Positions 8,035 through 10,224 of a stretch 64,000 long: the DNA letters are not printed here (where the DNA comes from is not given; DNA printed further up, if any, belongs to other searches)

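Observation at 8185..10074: TIR-like / unknown / DUF218(YdcF)-like fusion protein: a TIR architecture I cannot match to any described system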

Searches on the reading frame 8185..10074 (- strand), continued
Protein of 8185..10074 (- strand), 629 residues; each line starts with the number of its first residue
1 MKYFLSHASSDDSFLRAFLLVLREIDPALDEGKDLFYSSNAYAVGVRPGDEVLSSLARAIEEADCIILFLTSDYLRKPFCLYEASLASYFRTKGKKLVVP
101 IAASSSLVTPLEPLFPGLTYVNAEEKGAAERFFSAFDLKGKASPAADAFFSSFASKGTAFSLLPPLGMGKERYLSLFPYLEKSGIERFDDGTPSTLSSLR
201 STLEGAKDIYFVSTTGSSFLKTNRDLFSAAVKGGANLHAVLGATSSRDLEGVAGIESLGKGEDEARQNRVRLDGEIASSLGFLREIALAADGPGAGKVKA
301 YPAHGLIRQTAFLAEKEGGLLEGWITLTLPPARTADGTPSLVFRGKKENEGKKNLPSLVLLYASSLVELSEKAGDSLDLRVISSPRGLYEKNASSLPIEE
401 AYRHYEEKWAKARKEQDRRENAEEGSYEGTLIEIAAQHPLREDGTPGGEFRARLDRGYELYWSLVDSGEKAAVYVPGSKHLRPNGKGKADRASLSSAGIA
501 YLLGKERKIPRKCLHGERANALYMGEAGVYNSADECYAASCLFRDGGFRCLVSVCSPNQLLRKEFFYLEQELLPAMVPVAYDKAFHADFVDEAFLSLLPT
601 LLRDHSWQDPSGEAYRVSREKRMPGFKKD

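Call 22: search_protein_families(library=pfam, max_evalue=0.1, proteins=[L038:7458-9458:+, L040:723-2687:+, L044:7386-9278:+, L046:7410-9233:+, L050:3-1967:+, L051:7383-9173:+, L041:285-2009:+, L035:7596-9290:+, L047:735-1862:+, L071:7299-8834:+])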
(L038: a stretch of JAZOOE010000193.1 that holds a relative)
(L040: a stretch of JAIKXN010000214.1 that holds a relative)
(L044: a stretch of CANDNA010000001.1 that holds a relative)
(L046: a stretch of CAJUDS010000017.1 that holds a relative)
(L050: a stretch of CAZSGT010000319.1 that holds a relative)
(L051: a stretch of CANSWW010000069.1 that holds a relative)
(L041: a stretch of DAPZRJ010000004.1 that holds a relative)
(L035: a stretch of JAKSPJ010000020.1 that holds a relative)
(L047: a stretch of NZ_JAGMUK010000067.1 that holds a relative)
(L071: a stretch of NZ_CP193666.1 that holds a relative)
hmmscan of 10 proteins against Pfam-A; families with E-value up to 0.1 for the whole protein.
L038:7458-9458:+ (666 aa): 3 families
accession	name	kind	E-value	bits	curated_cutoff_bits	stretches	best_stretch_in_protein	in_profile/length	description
PF13271.11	DUF4062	-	1.4e-10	41.7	24.7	1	33-101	1-68/82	Domain of unknown function (DUF4062)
PF02698.23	DUF218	-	0.00014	22.2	27.6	1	482-625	7-110/133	DUF218 domain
PF25090.1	DUF7805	-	0.082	13.2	27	0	417-473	77-128/144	Domain of unknown function (DUF7805)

L040:723-2687:+ (654 aa): 1 family
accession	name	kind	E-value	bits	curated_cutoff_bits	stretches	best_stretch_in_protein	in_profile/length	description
PF13271.11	DUF4062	-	1.3e-10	41.8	24.7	1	5-71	1-67/82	Domain of unknown function (DUF4062)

L044:7386-9278:+ (630 aa): 3 families
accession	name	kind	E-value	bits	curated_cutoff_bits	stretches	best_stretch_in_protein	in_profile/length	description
PF13271.11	DUF4062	-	0.00013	22.5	24.7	1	11-102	3-82/82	Domain of unknown function (DUF4062)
PF18306.6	LDcluster4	-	0.0034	17.5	26.3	1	90-123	101-134/151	SLOG cluster4 family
PF05014.21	Nuc_deoxyrib_tr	-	0.017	15.7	28.8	1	69-119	59-103/117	Nucleoside 2-deoxyribosyltransferase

L046:7410-9233:+ (607 aa): 2 families
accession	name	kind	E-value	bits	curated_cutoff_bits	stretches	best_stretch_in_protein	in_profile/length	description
PF13271.11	DUF4062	-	0.00016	22.2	24.7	1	11-100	3-82/82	Domain of unknown function (DUF4062)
PF13676.11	TIR_2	-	0.00044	21.2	28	1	27-132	11-109/122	TIR domain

L050:3-1967:+ (654 aa): 3 families
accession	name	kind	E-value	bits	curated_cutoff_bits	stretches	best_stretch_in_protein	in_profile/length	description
PF13271.11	DUF4062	-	2.1e-30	105.2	24.7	1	6-87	1-82/82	Domain of unknown function (DUF4062)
PF02698.23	DUF218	-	0.00021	21.7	27.6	1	476-601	13-108/133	DUF218 domain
PF25785.1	TPR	-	0.07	13.9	27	0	172-207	5-41/110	Nucleoprotein TPR-like domain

L051:7383-9173:+ (597 aa): 3 families
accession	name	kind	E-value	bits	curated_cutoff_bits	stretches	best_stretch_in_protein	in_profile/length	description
PF13271.11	DUF4062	-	1.6e-05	25.4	24.7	1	11-102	3-80/82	Domain of unknown function (DUF4062)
PF02698.23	DUF218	-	4.9e-05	23.7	27.6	1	445-563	11-104/133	DUF218 domain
PF24964.1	DUF7769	-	0.0032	17.5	27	0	106-127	4-25/55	Domain of unknown function (DUF7769)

L041:285-2009:+ (574 aa): 2 families
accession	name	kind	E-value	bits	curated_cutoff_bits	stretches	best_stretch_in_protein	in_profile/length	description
PF00486.34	Trans_reg_C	-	2.6e-06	27.8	26.2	1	38-98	5-72/77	Transcriptional regulatory protein, C terminal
PF02698.23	DUF218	-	0.017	15.5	27.6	1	404-528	12-109/133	DUF218 domain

L035:7596-9290:+ (564 aa): 3 families
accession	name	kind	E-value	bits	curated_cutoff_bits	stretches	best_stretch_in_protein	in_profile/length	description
PF00486.34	Trans_reg_C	-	2.3e-05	24.8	26.2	1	31-106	6-76/77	Transcriptional regulatory protein, C terminal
PF02698.23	DUF218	-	0.00044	20.6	27.6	1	389-507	14-105/133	DUF218 domain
PF21663.2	WipA_Phos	-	0.09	12.6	27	0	54-98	123-166/238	WipA-like, phosphatase domain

L047:735-1862:+ (375 aa): 2 families
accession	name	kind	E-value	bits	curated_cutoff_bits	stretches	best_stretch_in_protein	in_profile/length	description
PF13271.11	DUF4062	-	3.8e-25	88.3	24.7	1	6-88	1-82/82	Domain of unknown function (DUF4062)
PF11729.14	Capsid-VNN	-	0.078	12.5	25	0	201-249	84-133/340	nodavirus capsid protein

L071:7299-8834:+ (511 aa): 2 families
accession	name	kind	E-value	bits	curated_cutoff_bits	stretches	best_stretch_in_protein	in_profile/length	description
PF02698.23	DUF218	-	0.00025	21.4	27.6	1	341-461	12-113/133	DUF218 domain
PF01293.25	PEPCK_ATP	-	0.036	13.2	26.5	1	375-447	210-278/465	Phosphoenolpyruvate carboxykinase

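Call 23: predict_structure(alignment_id=A1)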
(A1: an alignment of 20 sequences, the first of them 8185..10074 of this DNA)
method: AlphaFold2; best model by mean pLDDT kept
length: 629 residues; sequences in the alignment: 20
mean_pLDDT: 82.2   pTM: 0.46
mean pLDDT of the five models: 82.2, 81.8, 80.2, 75.6, 75.4
residues with pLDDT >= 90: 214; 70-90: 302; 50-70: 98; < 50: 15
segments of 3 or more residues with pLDDT < 50: 385-399
pLDDT, mean of each block of 10 residues (from residue 1): 83 82 83 64 70 85 91 85 90 89 87 81 91 83 88 80 69 72 72 78 94 90 95 96 76 80 86 89 92 89 75 92 82 71 82 81 86 77 49 41 71 86 84 90 89 95 94 95 73 94 88 95 91 92 94 90 85 90 59 55 63 82 77
secondary structure, 60 per line:
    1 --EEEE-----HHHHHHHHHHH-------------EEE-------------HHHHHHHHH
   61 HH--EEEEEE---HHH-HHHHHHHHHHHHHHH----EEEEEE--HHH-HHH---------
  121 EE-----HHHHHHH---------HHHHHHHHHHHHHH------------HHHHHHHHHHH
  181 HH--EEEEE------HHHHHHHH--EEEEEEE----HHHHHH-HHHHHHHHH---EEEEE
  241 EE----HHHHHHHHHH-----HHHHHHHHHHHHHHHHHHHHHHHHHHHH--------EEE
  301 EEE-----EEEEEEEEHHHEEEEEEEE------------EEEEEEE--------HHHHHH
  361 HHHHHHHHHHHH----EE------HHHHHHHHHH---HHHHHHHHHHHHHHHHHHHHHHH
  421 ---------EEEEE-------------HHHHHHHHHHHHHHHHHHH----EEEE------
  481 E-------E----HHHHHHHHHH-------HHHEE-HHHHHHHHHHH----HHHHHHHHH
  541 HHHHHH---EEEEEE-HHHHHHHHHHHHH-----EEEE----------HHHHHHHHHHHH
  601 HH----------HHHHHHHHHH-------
elements in order: E3-6 H12-22 E36-38 H52-62 E65-70 H78-92 E97-102 H128-134 H144-157 H170-182 E185-189 H196-203 E206-212 H217-222 H224-232 E236-242 H247-256 H262-289 E298-303 E309-316 E320-327 E340-346 H355-372 H385-394 H398-420 E430-434 H448-466 E471-474 H494-503 H517-527 H532-546 E550-555 H557-569 E575-578 H589-602 H613-622

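Call 26: fold_search(model_id=the predicted structure, library=pdb)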
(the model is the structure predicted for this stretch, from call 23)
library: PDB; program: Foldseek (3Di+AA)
matches with E <= 10: 1009; with E <= 0.001: 31
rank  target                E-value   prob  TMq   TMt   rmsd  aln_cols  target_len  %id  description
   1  8i87_A                8.0e-06  1.00  0.17  0.25  22.7       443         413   13  Cryo-EM structure of TIR-APAZ/Ago-gRNA-DNA complex (released 2023-07-19)
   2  8i87_C                3.7e-05  1.00  0.17  0.25  25.7       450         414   10  Cryo-EM structure of TIR-APAZ/Ago-gRNA-DNA complex (released 2023-07-19)
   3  8spo_I                4.1e-05  1.00  0.17  0.28  22.6       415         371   12  Tetramerized activation of MapSPARTA bound with NAD+ (released 2023-08-23)
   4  8i87_G                7.1e-05  1.00  0.18  0.27  21.9       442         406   12  Cryo-EM structure of TIR-APAZ/Ago-gRNA-DNA complex (released 2023-07-19)
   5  8oz6_A                1.0e-04  0.99  0.17  0.24  25.7       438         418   11  cryoEM structure of SPARTA complex ligand-free (released 2023-08-16)
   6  8isy_B                1.2e-04  0.99  0.17  0.23  27.3       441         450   10  Cryo-EM structure of free-state Crt-SPARTA (released 2023-10-18)
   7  8qlo_A                1.3e-04  0.98  0.16  0.23  27.6       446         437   12  CryoEM structure of the apo SPARTA (BabAgo/TIR-APAZ) complex (released 2024-01-31)
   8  8ffi_A                1.7e-04  0.97  0.16  0.23  27.2       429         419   12  Structure of tetramerized MapSPARTA upon guide RNA-mediated target DNA binding (released 2023-08-23)
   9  8spo_A                1.8e-04  0.97  0.16  0.24  27.4       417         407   12  Tetramerized activation of MapSPARTA bound with NAD+ (released 2023-08-23)
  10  9phb_A                2.4e-04  1.00  0.19  0.61   4.7       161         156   16  CryoEM structure of filament of Bacillus subtilis TIR domain protein SpbK (released 2025-12-31)
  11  8fex_A                2.4e-04  0.98  0.17  0.24  27.1       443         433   11  Inactivate state of Maribacter polysiphoniae Argonuate (short pAgo system) (released 2023-08-23)
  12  8i88_C                2.8e-04  0.97  0.17  0.24  27.7       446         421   12  Cryo-EM structure of TIR-APAZ/Ago-gRNA complex (released 2023-07-05)
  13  5uzb_A                3.7e-04  1.00  0.17  0.65   6.7       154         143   15  Cryo-EM structure of the MAL TIR domain filament (released 2017-07-26)
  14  8wp2_B                3.7e-04  0.98  0.18  0.25  21.8       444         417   13  MapSPARTA tetramer bound with guide-target (released 2024-12-11)
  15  4c6r_A                4.3e-04  1.00  0.14  0.50  16.8       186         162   13  Crystal structure of the TIR domain from the Arabidopsis Thaliana disease resistance protein RPS4 (released 2014-05-28)
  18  3qph_A                5.1e-04  1.00  0.18  0.30  12.7       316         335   12  The three-dimensional structure of TrmB, a global transcriptional regulator of the hyperthermophilic archaeon Pyrococc (released 2012-05-30)
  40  2o8r_B                2.6e-03  0.75  0.16  0.17  22.3       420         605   12  Crystal Structure of Polyphosphate Kinase from Porphyromonas Gingivalis (released 2006-12-19)
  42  4rct_A                2.7e-03  1.00  0.18  0.30   6.7       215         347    9  Crystal structure of R-protein of NgoAVII restriction endonuclease (released 2014-12-24)
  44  2f5t_X                2.9e-03  1.00  0.16  0.39   6.5       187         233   11  Crystal Structure of the sugar binding domain of the archaeal transcriptional regulator TrmB (released 2006-02-21)
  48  5bpi_C                3.6e-03  1.00  0.16  0.35  13.3       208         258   14  Structure of TrmBL2, an archaeal chromatin protein, shows a novel mode of DNA binding. (released 2015-09-02)
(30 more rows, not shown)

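Call 46: search_protein_representatives(alignment_id=A1)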
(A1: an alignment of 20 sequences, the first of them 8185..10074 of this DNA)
Query: 20 sequences, 617 profile positions. Proteins with E-value up to 0.001 (for the whole library): 9908; up to 1e-10: 1789; up to 1e-30: 207. The best 150 are listed.
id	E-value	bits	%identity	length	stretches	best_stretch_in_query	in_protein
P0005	3.0e-247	838.8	-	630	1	3-614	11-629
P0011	1.2e-244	830.2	-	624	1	6-616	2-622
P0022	2.0e-244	829.5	-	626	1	2-615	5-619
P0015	4.4e-242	821.8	-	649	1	4-616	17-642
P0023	2.5e-227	773.1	-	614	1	4-613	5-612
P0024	1.6e-225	767.1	-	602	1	6-613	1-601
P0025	9.1e-223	758.0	-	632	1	4-614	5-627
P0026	2.8e-216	736.6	-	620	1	3-611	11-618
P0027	3.1e-213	726.5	-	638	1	5-613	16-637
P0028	3.7e-212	722.9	-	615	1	1-612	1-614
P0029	5.8e-212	722.3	-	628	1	4-612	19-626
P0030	1.4e-211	721.0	-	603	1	6-613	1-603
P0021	1.7e-208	710.8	-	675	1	3-615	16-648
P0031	6.0e-207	705.7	-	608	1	6-614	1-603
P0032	8.2e-205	698.7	-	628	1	4-614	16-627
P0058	4.8e-158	544.2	-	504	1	126-614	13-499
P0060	1.5e-155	535.9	-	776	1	159-614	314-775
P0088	3.7e-102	359.6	-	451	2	385-612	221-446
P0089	5.9e-100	352.3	-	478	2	406-614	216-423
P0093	4.9e-97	342.7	-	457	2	395-613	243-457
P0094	1.1e-95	338.2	-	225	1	396-613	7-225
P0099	9.6e-88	312.0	-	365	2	394-615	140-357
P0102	7.7e-87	309.0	-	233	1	394-616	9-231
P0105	6.8e-85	302.6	-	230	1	396-616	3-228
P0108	6.8e-81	289.4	-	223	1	393-613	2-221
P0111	1.4e-79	285.0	-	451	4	397-614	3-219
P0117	6.0e-73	263.1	-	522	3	396-614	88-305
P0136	2.0e-65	238.3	-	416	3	400-613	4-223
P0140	3.3e-64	234.2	-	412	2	400-612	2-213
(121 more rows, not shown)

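Call 47: search_protein_families(library=pfam, alignment_id=A5, max_evalue=0.00001)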
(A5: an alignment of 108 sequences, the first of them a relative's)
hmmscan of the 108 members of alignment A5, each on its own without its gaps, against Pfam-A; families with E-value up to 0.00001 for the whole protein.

A. member 1, L001:3685-4974:+ (429 aa): 2 families
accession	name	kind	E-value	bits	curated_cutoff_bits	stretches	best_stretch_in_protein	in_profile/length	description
PF01979.26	Amidohydro_1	-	3.4e-52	178.3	25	1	54-395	2-345/345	Amidohydrolase family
PF07969.17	Amidohydro_3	-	1.4e-12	48.3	29.7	1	271-396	353-472/472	Amidohydrolase family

B. families by the number of members that match (of 108 scanned): 144 families (the first 25 are shown)
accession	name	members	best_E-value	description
PF13676.11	TIR_2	4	5.4e-19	TIR domain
PF13424.12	TPR_12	3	2.1e-30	Tetratricopeptide repeat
PF05958.17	tRNA_U5-meth_tr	3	7.2e-24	tRNA (Uracil-5-)-methyltransferase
PF13649.12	Methyltransf_25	3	5.3e-16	Methyltransferase domain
PF13847.12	Methyltransf_31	3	9.2e-14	Methyltransferase domain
PF07719.23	TPR_2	3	7.6e-13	Tetratricopeptide repeat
PF05175.20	MTS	3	7.4e-10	Methyltransferase small domain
PF00232.24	Glyco_hydro_1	2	1.1e-137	Glycosyl hydrolase family 1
PF13306.12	LRR_5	2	1.6e-87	BspA type Leucine rich repeat region (6 copies)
PF04231.19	Endonuclease_1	2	1.5e-74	Endonuclease I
PF00724.26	Oxidored_FMN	2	9.8e-72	NADH:flavin oxidoreductase / NADH oxidase family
PF07992.20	Pyr_redox_2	2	3.1e-27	Pyridine nucleotide-disulphide oxidoreductase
PF00535.33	Glycos_transf_2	2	3.6e-26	Glycosyl transferase family 2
PF00710.25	Asparaginase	2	1e-22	Asparaginase, N-terminal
PF13529.12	Peptidase_C39_2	2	8.4e-17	Peptidase_C39 like family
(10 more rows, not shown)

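Call 48: search_protein_families(library=padloc, alignment_id=A5, max_evalue=1e-10)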
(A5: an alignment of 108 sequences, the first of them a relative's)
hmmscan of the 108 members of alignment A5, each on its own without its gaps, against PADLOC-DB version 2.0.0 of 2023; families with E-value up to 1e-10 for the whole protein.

A. member 1, L001:3685-4974:+ (429 aa): 0 families

B. families by the number of members that match (of 108 scanned): 74 families (the first 25 are shown)
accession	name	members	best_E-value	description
PDLC04134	mad2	4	1.4e-24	mads_2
PDLC01086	C3a186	2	8.6e-11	"C-3?,4? desaturase"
PDLC02203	MzaA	1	9.7e-71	-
PDLC04154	HEC-06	1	9.5e-68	-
PDLC04965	PDC-S23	1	3.2e-67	-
PDLC04963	PDC-S23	1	5.8e-67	-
PDLC04155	HEC-06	1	9.8e-60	-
PDLC04157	HEC-06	1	4.2e-59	-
PDLC02687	Orf5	1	5.8e-58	Orf5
PDLC02119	Csn2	1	5.6e-55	-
PDLC02693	Orf5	1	1e-52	Orf5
PDLC01257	Csn2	1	6.8e-48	CAS-II-A; acquisition_associated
PDLC04964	PDC-S23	1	4.2e-47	-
PDLC02131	Csn2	1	1.9e-43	-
PDLC02700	Orf5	1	8.4e-42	Orf5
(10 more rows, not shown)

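Call 54: search_dna_similar(query=window:8185-10074:-, collection=plasmids, mode=protein, max_evalue=0.00001, max_rows=15)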
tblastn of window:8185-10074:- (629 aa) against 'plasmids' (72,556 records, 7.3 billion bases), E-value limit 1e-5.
Records with a match: 1; places in all: 1; records where one place covers at least 80% of the query: 0.
Best place of each record, by identity: <60% 1.
By first word of the organism name: Ruminococcus 1.
By predicted mobility (MOB-suite, as given by PLSDB): mobilizable 1.
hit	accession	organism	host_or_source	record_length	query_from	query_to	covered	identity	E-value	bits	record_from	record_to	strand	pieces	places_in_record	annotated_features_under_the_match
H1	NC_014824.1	Ruminococcus albus 7 = DSM 20455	-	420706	204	624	67%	30.5%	5e-46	183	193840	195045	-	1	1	hypothetical protein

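Call 55: search_dna_similar(query=window:8185-10074:-, collection=phages, mode=protein, max_evalue=0.00001, max_rows=15)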
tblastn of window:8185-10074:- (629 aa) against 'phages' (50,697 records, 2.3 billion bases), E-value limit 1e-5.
No match.

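Call 57: get_annotated_region(hit=H1, flank=7000)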
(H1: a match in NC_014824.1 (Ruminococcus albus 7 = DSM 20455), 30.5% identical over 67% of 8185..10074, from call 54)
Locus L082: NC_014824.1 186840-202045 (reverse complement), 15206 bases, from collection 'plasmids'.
description: Ruminococcus albus 7 = DSM 20455 plasmid pRUMAL01, complete sequence
organism: Ruminococcus albus 7 = DSM 20455 (NCBI taxid 697329)
taxonomy: Bacteria; Bacillota; Clostridia; Eubacteriales; Oscillospiraceae; Ruminococcus; Ruminococcus albus; Ruminococcus albus 7 = DSM 20455
host: -; source: -; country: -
typing (MOB-suite, as given by PLSDB): mobilizable; relaxase MOBP
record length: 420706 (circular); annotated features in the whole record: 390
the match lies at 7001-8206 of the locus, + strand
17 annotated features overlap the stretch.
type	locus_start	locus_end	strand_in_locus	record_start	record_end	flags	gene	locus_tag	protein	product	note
CDS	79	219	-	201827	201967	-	-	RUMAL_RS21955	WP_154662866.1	hypothetical protein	-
CDS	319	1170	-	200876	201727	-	-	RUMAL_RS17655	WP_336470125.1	DUF4368 domain-containing protein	-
CDS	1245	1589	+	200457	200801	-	mobC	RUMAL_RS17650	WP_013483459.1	plasmid mobilization relaxosome protein MobC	-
CDS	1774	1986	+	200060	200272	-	-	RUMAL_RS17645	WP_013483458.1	hypothetical protein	-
CDS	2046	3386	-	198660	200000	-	-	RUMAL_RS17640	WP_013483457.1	SLC13 family permease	GO:0055085 - transmembrane transport [Evidence IEA]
CDS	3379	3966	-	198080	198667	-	-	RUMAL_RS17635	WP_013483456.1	hypothetical protein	-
CDS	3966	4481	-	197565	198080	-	-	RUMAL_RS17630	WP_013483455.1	hypothetical protein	-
CDS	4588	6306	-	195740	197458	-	-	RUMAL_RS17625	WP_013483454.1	ABC transporter ATP-binding protein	-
CDS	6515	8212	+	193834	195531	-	-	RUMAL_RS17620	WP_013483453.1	hypothetical protein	-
CDS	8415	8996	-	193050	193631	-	-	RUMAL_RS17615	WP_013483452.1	hypothetical protein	-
CDS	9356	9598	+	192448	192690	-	-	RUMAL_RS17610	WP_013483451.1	hypothetical protein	-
CDS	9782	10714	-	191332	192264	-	-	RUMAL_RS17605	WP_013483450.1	ParB/RepB/Spo0J family partition protein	GO:0007059 - chromosome segregation [Evidence IEA]; GO:0000910 - cytokinesis [Evidence IEA]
CDS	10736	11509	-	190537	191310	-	-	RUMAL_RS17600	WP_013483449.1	ParA family protein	-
CDS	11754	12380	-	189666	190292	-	-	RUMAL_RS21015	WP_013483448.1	XRE family transcriptional regulator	-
CDS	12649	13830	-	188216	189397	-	-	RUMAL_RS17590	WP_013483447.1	ATP-binding protein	-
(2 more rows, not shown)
